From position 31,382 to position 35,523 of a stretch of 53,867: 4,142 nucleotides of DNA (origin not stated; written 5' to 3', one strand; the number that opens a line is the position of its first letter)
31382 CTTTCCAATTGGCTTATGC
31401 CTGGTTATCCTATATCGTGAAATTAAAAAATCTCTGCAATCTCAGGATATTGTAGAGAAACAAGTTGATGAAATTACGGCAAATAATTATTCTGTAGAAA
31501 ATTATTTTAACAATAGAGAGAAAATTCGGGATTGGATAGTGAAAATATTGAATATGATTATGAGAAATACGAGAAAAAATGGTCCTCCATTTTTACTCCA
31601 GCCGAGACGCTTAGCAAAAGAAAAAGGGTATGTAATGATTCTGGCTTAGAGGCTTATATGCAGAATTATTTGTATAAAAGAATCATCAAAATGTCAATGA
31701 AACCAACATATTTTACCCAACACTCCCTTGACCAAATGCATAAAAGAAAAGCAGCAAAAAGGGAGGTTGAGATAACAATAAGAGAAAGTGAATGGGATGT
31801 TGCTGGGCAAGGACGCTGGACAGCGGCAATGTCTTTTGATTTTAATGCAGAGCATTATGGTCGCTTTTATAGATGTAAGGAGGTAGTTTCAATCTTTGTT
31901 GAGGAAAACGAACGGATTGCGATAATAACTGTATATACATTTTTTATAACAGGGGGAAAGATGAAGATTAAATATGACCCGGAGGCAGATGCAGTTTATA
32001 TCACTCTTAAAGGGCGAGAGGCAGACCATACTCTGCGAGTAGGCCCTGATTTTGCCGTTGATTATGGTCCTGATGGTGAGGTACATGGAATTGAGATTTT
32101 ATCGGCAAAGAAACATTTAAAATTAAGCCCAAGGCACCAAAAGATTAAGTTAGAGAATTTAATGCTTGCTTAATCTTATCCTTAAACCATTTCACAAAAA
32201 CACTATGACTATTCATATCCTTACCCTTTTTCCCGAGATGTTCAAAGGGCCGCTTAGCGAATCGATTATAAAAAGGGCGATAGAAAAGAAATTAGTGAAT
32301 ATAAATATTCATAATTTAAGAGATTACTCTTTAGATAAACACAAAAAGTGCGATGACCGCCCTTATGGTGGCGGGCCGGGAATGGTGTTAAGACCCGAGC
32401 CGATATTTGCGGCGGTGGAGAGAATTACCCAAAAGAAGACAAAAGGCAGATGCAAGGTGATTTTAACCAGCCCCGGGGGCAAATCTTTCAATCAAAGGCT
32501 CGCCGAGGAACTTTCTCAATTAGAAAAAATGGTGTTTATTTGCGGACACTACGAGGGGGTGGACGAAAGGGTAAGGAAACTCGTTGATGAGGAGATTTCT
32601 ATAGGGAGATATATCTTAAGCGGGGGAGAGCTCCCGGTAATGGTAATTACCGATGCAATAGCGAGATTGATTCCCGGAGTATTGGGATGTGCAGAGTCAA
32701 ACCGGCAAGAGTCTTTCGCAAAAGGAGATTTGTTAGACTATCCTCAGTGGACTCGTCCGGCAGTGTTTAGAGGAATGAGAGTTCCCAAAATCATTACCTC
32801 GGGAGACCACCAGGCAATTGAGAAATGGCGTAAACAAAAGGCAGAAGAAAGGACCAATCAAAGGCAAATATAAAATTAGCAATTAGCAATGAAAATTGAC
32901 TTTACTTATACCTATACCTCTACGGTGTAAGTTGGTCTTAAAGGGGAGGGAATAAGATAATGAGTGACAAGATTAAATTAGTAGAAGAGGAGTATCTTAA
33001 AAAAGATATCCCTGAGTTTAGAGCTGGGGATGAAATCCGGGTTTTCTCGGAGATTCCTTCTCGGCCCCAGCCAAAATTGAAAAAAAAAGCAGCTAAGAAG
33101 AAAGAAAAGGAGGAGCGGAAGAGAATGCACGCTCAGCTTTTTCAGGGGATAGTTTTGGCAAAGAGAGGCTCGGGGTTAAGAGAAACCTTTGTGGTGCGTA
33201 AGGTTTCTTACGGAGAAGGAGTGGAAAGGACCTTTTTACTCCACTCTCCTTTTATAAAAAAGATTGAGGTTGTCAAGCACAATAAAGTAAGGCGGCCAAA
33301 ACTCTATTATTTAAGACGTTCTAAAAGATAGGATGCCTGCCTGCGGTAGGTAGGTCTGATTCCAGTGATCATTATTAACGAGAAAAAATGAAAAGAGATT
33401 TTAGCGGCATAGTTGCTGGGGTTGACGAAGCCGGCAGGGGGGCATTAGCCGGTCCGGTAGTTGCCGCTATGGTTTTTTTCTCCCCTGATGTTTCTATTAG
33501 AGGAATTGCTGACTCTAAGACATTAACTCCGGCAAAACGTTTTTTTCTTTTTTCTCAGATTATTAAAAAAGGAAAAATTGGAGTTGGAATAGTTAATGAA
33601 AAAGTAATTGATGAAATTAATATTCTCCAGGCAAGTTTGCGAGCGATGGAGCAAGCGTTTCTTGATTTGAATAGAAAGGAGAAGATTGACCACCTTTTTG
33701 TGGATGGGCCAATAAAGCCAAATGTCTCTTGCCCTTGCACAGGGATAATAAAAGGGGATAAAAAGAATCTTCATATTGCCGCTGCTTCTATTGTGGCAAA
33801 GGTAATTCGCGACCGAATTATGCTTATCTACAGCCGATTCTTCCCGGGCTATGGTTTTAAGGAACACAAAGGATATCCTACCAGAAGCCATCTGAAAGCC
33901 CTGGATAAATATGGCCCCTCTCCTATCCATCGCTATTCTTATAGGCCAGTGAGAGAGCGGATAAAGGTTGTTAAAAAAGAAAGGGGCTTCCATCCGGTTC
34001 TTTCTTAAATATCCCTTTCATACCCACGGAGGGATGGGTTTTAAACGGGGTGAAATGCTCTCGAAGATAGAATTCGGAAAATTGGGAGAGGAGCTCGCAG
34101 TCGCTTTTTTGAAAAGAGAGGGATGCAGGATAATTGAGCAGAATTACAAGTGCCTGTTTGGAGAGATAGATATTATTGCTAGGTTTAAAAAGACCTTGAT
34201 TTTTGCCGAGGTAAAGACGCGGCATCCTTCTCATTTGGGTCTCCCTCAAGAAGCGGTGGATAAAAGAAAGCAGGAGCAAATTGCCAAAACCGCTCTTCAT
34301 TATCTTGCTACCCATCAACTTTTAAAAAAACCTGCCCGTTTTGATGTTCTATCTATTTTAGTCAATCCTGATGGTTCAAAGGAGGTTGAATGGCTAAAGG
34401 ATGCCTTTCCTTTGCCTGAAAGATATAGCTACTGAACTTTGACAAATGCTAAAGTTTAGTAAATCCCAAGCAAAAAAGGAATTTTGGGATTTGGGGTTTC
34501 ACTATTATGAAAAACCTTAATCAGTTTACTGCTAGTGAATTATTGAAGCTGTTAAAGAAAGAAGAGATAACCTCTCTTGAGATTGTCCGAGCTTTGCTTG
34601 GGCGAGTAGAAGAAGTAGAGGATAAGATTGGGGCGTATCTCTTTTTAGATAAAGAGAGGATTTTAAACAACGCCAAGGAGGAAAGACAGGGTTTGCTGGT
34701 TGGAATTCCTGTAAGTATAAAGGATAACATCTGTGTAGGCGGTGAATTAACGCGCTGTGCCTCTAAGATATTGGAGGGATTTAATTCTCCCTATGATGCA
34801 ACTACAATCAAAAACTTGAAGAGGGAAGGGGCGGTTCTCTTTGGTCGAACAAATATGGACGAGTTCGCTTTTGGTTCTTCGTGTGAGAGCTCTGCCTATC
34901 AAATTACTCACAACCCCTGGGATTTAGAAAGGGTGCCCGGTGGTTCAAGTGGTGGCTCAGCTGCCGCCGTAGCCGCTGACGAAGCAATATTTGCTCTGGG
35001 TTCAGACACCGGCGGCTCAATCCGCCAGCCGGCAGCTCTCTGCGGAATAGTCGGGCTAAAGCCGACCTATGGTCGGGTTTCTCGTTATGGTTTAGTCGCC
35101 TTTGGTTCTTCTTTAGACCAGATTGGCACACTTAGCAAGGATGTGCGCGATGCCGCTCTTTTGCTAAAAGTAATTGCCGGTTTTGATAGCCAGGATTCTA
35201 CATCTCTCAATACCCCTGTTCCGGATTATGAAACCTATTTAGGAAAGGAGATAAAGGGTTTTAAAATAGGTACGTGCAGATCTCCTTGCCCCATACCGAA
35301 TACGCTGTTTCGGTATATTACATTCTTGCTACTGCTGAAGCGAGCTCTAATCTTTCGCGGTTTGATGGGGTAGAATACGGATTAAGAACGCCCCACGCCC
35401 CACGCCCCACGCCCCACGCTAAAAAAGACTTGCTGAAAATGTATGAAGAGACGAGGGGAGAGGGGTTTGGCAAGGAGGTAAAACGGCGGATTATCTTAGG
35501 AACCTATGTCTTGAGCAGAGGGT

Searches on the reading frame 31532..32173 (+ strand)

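Call 50: search_protein_families(library=pfam, proteins=[window:31532-32173:+], max_evalue=0.0001)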
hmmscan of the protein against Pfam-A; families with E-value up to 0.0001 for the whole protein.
window:31532-32173:+ (213 aa): 2 families
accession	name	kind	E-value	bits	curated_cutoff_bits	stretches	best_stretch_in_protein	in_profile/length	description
PF10049.14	DUF2283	-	2.8e-13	50.2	23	1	145-193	1-49/49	Protein of unknown function (DUF2283)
PF04473.18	DUF553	-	4.1e-05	23.5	20.5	1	3-36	27-66/140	Transglutaminase-like domain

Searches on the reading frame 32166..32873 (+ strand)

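Call 50: search_protein_families(library=pfam, proteins=[window:32166-32873:+], max_evalue=0.0001)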
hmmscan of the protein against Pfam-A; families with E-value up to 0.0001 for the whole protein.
window:32166-32873:+ (235 aa): 1 family
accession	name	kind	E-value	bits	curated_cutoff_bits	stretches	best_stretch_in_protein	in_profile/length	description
PF01746.26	tRNA_m1G_MT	-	1.7e-61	207.8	27.3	1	36-233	2-193/195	tRNA (Guanine-1)-methyltransferase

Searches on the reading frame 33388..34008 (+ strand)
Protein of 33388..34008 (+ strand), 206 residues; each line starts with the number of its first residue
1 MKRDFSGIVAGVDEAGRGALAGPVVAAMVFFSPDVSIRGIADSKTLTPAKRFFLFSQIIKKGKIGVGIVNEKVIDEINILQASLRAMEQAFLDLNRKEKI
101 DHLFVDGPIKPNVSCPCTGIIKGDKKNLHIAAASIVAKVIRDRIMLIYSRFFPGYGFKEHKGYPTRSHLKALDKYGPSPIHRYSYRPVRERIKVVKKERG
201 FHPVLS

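Call 50: search_protein_families(library=pfam, proteins=[window:33388-34008:+], max_evalue=0.0001)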
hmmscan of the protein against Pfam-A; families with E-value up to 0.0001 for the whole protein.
window:33388-34008:+ (206 aa): 1 family
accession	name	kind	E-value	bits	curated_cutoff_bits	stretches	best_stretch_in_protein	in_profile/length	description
PF01351.25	RNase_HII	-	2.3e-35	122.7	25.8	1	10-187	1-198/199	Ribonuclease HII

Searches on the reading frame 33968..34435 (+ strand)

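Call 50: search_protein_families(library=pfam, proteins=[window:33968-34435:+], max_evalue=0.0001)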
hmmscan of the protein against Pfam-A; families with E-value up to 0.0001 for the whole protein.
window:33968-34435:+ (155 aa): 1 family
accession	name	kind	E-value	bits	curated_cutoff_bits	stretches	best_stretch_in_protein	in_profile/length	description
PF02021.23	UPF0102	-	4.6e-28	97.8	23.6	1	40-130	1-80/80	Uncharacterised protein family UPF0102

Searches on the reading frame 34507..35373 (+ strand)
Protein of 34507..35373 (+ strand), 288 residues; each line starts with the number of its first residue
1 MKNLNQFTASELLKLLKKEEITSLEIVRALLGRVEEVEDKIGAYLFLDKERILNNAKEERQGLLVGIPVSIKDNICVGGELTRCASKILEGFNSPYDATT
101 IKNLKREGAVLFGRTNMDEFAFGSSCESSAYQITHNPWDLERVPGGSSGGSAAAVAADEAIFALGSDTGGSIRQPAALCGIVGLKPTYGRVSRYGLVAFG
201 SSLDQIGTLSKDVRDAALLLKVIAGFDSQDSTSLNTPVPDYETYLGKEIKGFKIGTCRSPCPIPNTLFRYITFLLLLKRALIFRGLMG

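Call 50: search_protein_families(library=pfam, proteins=[window:34507-35373:+], max_evalue=0.0001)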
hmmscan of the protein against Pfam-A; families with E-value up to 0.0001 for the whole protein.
window:34507-35373:+ (288 aa): 1 family
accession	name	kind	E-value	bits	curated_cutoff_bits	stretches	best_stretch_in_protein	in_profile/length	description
PF01425.27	Amidase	-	2.6e-92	310.7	27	1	25-259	1-244/445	Amidase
